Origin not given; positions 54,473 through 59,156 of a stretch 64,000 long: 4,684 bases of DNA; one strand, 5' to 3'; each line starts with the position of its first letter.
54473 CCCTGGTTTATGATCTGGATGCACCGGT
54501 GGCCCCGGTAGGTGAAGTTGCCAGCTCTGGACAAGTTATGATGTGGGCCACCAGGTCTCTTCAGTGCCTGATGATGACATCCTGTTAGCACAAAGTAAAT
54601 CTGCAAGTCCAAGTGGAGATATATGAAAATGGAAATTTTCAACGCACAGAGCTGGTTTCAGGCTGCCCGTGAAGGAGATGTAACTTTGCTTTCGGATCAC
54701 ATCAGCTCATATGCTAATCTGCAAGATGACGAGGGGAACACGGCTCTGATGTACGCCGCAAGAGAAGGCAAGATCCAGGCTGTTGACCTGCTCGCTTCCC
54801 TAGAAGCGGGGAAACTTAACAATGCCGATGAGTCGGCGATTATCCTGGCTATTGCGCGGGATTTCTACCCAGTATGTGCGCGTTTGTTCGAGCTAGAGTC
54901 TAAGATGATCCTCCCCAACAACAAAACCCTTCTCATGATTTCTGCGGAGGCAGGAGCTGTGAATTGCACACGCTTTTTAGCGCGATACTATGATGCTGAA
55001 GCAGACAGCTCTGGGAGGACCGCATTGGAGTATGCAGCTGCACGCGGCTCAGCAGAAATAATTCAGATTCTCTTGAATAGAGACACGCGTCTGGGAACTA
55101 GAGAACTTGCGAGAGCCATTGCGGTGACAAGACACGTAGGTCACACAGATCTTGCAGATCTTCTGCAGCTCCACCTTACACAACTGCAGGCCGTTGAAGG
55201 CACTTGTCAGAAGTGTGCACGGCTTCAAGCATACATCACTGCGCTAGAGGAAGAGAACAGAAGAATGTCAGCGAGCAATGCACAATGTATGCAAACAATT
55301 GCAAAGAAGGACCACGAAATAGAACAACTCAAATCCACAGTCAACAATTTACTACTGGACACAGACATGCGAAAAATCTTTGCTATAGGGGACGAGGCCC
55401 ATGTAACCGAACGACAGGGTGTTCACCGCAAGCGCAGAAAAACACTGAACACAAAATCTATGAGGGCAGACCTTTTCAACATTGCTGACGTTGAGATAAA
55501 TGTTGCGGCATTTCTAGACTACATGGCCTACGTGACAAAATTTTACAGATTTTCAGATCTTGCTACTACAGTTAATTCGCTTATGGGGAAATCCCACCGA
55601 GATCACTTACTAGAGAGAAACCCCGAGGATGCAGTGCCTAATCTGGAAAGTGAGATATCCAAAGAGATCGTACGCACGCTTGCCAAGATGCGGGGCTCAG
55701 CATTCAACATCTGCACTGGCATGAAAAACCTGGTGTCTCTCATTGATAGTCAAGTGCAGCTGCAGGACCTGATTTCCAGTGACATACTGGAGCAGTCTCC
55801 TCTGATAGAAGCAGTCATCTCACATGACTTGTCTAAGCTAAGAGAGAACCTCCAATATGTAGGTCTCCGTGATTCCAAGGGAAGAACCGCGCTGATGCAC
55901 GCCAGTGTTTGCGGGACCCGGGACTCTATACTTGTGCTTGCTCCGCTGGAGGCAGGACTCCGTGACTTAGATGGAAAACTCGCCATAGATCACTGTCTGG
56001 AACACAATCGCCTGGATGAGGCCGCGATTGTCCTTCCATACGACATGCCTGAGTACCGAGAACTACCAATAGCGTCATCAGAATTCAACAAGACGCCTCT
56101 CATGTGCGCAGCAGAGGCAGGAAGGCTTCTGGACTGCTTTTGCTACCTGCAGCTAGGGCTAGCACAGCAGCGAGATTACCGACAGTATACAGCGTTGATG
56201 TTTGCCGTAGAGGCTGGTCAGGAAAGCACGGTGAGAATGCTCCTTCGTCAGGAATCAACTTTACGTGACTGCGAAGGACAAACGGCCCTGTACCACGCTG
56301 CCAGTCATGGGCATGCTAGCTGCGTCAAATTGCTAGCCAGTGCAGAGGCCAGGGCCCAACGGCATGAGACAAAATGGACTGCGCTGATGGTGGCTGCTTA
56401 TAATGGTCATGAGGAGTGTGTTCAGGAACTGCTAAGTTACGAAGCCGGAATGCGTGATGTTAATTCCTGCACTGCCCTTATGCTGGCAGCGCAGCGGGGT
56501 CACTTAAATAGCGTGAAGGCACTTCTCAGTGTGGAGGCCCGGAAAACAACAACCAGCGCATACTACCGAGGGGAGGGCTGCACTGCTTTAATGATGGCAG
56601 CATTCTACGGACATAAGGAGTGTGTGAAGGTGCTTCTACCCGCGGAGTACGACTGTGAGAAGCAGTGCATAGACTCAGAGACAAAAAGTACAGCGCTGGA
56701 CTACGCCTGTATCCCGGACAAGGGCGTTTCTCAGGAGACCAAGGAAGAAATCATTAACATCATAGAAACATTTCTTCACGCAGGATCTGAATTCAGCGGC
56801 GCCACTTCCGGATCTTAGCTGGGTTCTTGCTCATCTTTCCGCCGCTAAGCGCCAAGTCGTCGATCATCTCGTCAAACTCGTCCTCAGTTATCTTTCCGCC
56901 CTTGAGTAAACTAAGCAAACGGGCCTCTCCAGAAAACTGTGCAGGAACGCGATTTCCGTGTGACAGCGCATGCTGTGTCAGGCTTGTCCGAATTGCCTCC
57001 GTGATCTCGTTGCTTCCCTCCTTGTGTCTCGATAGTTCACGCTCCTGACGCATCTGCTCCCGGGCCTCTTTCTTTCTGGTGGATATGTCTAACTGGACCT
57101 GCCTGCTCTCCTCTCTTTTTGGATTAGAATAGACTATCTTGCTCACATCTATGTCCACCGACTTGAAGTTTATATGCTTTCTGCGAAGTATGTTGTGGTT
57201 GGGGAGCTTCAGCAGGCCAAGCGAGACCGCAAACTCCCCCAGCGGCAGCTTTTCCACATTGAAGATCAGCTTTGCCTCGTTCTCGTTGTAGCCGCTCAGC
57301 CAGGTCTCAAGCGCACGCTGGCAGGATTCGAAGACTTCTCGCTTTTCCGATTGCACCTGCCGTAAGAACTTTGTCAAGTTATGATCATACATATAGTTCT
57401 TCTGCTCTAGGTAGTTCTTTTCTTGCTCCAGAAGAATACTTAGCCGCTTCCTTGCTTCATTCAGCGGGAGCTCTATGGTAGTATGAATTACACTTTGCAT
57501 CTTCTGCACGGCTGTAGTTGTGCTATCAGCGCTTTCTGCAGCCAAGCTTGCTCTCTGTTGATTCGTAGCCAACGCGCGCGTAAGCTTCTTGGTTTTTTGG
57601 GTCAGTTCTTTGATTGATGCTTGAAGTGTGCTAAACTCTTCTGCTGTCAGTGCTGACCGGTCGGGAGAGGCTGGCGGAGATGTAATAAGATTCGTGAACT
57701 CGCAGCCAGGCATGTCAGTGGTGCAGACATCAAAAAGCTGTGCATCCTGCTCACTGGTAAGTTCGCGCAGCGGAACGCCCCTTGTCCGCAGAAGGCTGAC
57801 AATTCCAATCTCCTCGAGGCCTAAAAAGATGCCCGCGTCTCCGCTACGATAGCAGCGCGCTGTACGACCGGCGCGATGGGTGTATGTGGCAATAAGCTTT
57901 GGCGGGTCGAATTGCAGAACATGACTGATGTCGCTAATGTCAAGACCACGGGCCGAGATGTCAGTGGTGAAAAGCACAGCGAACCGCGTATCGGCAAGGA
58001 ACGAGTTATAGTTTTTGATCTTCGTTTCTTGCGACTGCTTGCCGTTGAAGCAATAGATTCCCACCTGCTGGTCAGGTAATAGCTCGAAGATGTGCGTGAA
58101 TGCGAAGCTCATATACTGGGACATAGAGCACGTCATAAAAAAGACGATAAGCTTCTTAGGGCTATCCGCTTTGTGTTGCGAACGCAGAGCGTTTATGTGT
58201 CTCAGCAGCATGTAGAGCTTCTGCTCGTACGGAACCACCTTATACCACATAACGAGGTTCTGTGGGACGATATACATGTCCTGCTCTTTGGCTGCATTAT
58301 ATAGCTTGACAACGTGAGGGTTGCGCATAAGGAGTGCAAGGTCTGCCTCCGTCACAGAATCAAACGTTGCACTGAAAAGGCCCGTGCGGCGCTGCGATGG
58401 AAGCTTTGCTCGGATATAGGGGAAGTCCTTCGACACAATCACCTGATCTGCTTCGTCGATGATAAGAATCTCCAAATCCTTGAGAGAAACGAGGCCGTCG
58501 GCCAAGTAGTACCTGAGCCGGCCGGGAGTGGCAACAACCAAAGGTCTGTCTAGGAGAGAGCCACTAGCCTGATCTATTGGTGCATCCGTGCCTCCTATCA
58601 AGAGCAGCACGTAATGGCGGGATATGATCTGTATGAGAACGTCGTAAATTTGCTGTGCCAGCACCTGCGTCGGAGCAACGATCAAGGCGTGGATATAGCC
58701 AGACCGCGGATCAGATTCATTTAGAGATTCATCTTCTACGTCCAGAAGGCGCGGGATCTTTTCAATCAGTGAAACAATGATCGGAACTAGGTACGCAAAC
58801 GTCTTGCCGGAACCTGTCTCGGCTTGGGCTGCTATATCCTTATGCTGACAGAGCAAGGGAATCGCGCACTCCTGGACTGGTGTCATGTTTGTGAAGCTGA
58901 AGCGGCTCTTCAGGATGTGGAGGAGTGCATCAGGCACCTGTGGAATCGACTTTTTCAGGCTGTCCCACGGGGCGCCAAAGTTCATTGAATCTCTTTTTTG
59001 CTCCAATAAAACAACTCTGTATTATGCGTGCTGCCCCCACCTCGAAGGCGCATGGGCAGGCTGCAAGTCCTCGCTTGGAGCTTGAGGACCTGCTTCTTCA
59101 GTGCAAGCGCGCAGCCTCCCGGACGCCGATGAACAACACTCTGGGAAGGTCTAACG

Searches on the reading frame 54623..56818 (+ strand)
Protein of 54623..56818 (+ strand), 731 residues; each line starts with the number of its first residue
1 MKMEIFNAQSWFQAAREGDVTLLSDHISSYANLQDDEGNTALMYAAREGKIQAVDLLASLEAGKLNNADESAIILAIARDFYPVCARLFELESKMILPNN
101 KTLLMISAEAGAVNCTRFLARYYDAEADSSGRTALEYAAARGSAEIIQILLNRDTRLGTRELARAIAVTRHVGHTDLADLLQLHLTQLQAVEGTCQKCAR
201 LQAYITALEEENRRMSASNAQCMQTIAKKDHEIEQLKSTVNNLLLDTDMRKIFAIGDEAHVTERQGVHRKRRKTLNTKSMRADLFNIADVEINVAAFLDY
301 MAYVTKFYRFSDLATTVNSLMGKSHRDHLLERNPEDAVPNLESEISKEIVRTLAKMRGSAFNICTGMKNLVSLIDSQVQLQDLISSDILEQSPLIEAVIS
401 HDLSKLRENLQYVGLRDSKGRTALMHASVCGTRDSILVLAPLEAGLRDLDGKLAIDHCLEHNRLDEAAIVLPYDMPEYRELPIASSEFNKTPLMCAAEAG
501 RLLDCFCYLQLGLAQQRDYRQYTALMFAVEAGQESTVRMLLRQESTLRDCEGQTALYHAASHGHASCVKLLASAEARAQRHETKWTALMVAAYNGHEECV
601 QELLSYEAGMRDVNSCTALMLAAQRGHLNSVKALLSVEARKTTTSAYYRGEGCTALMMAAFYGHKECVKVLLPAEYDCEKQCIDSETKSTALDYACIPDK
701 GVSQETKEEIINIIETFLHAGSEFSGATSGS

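Call 6: search_protein_families(library=pfam, proteins=[window:54623-56818:+], max_evalue=0.01)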
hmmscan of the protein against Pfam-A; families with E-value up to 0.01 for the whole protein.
window:54623-56818:+ (731 aa): 6 families
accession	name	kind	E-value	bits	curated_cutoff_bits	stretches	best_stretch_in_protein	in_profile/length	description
PF12796.13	Ank_2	-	6.4e-78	257.9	27.3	7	547-608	24-84/90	Ankyrin repeats (3 copies)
PF00023.36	Ank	-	2.4e-43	144.1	21.1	4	585-615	3-30/33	Ankyrin repeat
PF13857.12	Ank_5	-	7.3e-34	115.9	27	1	649-695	13-56/56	Ankyrin repeats (many copies)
PF13606.12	Ank_3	-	1e-31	105.4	22.3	0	651-677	1-27/30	Ankyrin repeat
PF13637.12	Ank_4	-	4.1e-31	106.8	22.7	3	588-635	1-50/50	Ankyrin repeats (many copies)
PF24521.3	Ank_KRIT1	-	2.7e-10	40.6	80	1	586-674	20-107/149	KRIT1 ankyrin-repeats domain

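Call 15: find_encoding_contigs(protein=window:54623-56818:+, flank=10000, max_places=10)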
Protein window:54623-56818:+ (731 aa): 1 contig read that carries it; 1 place shown.
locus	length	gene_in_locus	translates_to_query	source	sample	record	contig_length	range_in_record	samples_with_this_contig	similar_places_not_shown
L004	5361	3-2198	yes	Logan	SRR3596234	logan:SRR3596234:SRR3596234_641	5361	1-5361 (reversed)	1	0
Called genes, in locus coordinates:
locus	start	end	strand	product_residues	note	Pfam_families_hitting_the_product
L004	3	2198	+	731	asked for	PF12796:Ank_2, PF13857:Ank_5 (faint), PF24521:Ank_KRIT1 (faint), PF00023:Ank (faint), PF13606:Ank_3 (faint), PF12796:Ank_2, PF13637:Ank_4 (weak), PF12796:Ank_2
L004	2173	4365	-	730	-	PF00270:DEAD, PF00271:Helicase_C, PF13959:CTE_SPB4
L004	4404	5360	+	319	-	?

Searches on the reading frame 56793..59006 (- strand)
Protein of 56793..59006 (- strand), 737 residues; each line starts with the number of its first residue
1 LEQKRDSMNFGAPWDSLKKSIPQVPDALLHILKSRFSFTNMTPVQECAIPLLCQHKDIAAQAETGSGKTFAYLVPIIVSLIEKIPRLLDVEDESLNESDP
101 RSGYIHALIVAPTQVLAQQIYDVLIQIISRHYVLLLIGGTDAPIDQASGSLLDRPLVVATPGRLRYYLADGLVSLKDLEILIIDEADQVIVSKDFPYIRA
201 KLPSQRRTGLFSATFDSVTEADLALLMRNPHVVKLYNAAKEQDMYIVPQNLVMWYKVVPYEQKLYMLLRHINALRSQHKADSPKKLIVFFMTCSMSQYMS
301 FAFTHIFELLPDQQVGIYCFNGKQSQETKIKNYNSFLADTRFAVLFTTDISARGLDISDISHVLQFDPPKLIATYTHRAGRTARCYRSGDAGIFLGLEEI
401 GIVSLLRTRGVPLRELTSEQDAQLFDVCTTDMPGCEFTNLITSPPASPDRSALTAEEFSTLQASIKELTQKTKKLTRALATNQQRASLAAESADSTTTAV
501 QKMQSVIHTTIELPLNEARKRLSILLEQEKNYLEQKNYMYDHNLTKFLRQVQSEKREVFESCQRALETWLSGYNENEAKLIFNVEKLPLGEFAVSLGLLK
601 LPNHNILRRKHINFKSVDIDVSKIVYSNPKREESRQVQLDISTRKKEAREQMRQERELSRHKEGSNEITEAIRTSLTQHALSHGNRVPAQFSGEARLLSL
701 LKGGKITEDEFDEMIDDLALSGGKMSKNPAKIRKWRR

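Call 6: search_protein_families(library=pfam, proteins=[window:56793-59006:-], max_evalue=0.01)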
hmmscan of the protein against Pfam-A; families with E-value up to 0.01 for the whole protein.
window:56793-59006:- (737 aa): 4 families
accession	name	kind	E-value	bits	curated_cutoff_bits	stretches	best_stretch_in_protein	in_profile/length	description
PF00270.35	DEAD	-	6.8e-30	104.4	26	1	42-218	1-163/167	DEAD/DEAH box helicase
PF00271.37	Helicase_C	-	2.4e-18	66.8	23.5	1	272-385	4-109/110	Helicase conserved C-terminal domain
PF13959.11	CTE_SPB4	-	3.6e-11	43.3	27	1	556-603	2-51/52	ATP-dependent rRNA helicase SPB4-like, C-terminal extension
PF04851.21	ResIII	-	0.002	18.5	22.5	0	44-209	7-157/164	Type III restriction enzyme, res subunit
